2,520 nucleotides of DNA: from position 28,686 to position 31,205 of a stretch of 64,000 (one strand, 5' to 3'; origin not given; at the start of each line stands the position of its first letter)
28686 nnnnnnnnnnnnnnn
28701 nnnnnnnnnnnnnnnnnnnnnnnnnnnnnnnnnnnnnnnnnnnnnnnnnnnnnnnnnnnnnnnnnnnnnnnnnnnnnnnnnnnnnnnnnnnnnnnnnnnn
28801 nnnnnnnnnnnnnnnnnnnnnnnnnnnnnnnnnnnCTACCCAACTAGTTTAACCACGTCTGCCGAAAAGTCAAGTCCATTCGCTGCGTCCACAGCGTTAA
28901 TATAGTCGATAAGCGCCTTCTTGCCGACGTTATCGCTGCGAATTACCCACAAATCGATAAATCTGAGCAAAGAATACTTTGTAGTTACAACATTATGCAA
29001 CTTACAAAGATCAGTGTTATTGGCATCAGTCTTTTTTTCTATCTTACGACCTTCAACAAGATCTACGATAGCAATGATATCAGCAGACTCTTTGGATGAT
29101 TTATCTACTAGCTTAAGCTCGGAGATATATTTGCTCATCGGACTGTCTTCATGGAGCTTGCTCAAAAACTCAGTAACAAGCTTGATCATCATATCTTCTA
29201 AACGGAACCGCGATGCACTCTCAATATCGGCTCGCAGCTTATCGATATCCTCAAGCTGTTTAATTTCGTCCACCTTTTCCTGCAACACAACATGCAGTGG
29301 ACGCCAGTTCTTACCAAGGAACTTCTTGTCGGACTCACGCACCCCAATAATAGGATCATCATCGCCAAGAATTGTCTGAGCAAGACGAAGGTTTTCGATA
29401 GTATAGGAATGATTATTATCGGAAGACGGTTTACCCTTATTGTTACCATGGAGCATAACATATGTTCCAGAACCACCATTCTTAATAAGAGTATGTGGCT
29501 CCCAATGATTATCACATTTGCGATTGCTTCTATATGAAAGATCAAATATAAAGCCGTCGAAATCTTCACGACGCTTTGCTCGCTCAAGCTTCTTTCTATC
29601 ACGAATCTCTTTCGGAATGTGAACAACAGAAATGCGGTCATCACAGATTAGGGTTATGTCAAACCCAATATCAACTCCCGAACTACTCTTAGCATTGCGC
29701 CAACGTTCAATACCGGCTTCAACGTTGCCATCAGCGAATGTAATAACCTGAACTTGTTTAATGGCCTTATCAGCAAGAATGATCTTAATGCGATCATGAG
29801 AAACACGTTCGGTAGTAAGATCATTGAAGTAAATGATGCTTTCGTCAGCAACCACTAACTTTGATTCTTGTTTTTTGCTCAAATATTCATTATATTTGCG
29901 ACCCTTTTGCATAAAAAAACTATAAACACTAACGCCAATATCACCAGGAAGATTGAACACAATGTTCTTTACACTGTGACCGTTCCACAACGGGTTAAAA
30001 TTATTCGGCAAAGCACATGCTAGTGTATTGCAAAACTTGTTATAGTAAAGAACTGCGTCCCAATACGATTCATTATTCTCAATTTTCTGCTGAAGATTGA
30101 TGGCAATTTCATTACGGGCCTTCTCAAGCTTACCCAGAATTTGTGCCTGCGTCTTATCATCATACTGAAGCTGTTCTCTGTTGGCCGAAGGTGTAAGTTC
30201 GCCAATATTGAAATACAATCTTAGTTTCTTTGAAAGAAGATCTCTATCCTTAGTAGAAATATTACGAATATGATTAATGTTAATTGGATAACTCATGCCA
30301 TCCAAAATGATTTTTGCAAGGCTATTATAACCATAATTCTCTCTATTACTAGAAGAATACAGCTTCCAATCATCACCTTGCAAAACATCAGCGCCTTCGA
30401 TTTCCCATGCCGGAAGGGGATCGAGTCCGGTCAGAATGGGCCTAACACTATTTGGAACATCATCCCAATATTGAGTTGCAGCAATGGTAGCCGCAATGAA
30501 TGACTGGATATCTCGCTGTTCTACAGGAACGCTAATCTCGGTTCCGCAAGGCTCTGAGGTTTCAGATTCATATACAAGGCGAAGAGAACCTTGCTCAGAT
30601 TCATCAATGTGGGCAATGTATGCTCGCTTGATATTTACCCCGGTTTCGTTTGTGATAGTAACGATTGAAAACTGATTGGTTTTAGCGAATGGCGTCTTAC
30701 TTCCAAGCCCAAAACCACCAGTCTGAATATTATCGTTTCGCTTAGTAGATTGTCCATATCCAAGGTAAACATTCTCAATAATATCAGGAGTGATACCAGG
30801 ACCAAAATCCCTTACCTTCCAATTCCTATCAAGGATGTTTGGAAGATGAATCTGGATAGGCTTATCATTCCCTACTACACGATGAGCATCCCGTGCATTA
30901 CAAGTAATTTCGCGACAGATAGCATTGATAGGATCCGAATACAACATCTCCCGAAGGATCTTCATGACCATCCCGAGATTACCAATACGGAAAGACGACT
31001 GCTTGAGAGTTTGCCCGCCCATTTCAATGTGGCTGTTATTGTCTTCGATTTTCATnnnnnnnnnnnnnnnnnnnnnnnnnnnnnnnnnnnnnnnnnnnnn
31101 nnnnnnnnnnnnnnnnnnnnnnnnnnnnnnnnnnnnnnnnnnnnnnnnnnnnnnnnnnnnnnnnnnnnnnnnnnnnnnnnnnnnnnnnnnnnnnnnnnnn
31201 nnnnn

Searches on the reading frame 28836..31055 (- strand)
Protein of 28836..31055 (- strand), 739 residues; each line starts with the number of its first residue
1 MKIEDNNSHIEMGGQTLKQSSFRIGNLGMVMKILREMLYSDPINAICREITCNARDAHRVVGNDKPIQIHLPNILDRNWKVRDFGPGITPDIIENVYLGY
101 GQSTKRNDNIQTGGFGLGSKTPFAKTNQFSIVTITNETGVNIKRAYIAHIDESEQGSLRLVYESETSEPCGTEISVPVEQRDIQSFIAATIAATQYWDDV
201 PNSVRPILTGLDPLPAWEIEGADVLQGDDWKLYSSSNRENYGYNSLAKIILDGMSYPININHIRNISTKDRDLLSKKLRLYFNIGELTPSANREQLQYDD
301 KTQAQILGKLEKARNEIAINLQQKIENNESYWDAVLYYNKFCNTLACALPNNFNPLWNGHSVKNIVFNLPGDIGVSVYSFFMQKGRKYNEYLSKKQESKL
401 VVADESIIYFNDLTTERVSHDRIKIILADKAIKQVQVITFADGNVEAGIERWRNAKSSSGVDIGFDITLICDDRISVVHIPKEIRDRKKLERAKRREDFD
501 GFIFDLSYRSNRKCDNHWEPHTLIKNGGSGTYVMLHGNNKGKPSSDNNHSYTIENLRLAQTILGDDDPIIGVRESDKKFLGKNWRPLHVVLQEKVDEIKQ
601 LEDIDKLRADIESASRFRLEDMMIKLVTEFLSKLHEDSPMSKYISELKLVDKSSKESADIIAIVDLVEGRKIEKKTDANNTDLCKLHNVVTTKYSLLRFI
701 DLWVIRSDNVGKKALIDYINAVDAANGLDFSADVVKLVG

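Call 68: search_protein_families(library=phrogs, proteins=[window:28836-31055:-], max_evalue=0.00001)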
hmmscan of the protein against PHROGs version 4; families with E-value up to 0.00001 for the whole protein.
window:28836-31055:- (739 aa): 7 families
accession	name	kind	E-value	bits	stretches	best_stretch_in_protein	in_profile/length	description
phrog_612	-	lysis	1.8e-82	279.7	1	1-687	1-671/725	RIIA lysis inhibitor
phrog_2979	-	lysis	2e-43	150.1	1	4-188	7-187/846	RIIA lysis inhibitor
phrog_30832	-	lysis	1.4e-38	134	1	1-324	1-319/735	RIIA lysis inhibitor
phrog_609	-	lysis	1.3e-30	107.2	1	29-341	31-326/1055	RIIB lysis inhibitor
phrog_3661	-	lysis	6.3e-25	88.8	1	96-431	175-508/917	RIIA lysis inhibitor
phrog_38678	-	lysis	2.8e-18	66.5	1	28-181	35-189/805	RIIA lysis inhibitor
phrog_24904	-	lysis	1.5e-17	64.4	1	20-203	20-198/695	RIIA lysis inhibitor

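Call 107: search_dna_similar(query=window:28836-31055:-, collection=phages, mode=protein, max_rows=12)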
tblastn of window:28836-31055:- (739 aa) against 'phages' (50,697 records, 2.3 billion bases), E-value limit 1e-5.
Records with a match: 2707; places in all: 2716; records where one place covers at least 80% of the query: 0.
Best place of each record, by identity: <60% 2707.
By first word of the organism name: Escherichia 908; Klebsiella 376; Vibrio 161; Salmonella 130; Pseudomonas 117; Shigella 116; Streptomyces 93; Aeromonas 78; Acinetobacter 73; Erwinia 64; and 73 more.
By host as written in the record: Escherichia coli 365; - 342; Klebsiella pneumoniae 130; Escherichia coli O157:H7 43; Pseudomonas aeruginosa 42; Escherichia coli K-12 MG1655 41; Streptomyces griseus ATCC 10137 32; Escherichia coli K-12 31; and 649 more.
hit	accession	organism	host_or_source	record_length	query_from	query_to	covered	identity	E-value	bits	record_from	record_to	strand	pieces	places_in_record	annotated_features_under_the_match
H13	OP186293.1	Rhodobacter phage RcXuper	Rhodobacter capsulatus YW1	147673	2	438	59%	28.2%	6e-37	155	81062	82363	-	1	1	rIIA lysis inhibitor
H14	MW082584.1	Serratia phage 4S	Serratia marcescens IMBG291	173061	9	445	59%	27.9%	3e-31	137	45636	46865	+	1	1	rIIA protein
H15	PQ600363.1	Serratia phage WSPA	Serratia marcescens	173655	9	445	59%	27.8%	2e-31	138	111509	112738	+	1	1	rIIA lysis inhibitor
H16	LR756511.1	uncultured phage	metagenomic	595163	1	449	61%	26.9%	2e-27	125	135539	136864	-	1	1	record has no annotation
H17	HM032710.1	Acinetobacter phage Ac42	-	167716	1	438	59%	27.1%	3e-28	128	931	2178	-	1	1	rIIA: rIIA protector from prophage-induced early lysis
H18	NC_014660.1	Acinetobacter phage Ac42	-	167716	1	438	59%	27.1%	3e-28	128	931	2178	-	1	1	rIIA: RIIA lysis inhibitor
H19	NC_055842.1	Streptomyces phage Bmoc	Streptomyces griseofuscus ATCC 23916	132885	12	414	55%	29.1%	5e-28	127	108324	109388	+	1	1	222: RIIA lysis inhibitor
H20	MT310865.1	Streptomyces phage Bmoc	Streptomyces griseofuscus ATCC 23916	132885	12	414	55%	29.1%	5e-28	127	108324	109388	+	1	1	222: hypothetical protein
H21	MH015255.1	Ruegeria phage vB_RpoS-V10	Ruegeria pomeroyi DSS-3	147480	18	414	54%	29.2%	7e-35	149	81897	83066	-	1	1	rIIA lysis inhibitor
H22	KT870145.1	Roseobacter phage DSS3P8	Ruegeria pomeroyi DSS-3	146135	18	414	54%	29.2%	2e-34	147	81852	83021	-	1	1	rIIA lysis inhibitor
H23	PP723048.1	Klebsiella phage vB_Kpn529046-KEN25_2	Klebsiella sp.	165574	1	438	59%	26.3%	4e-23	112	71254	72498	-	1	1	RIIA lysis inhibitor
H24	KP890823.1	Proteus phage vB_PmiM_Pm5461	Proteus mirabilis 417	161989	1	361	49%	31.7%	5e-36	152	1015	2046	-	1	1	RIIA protein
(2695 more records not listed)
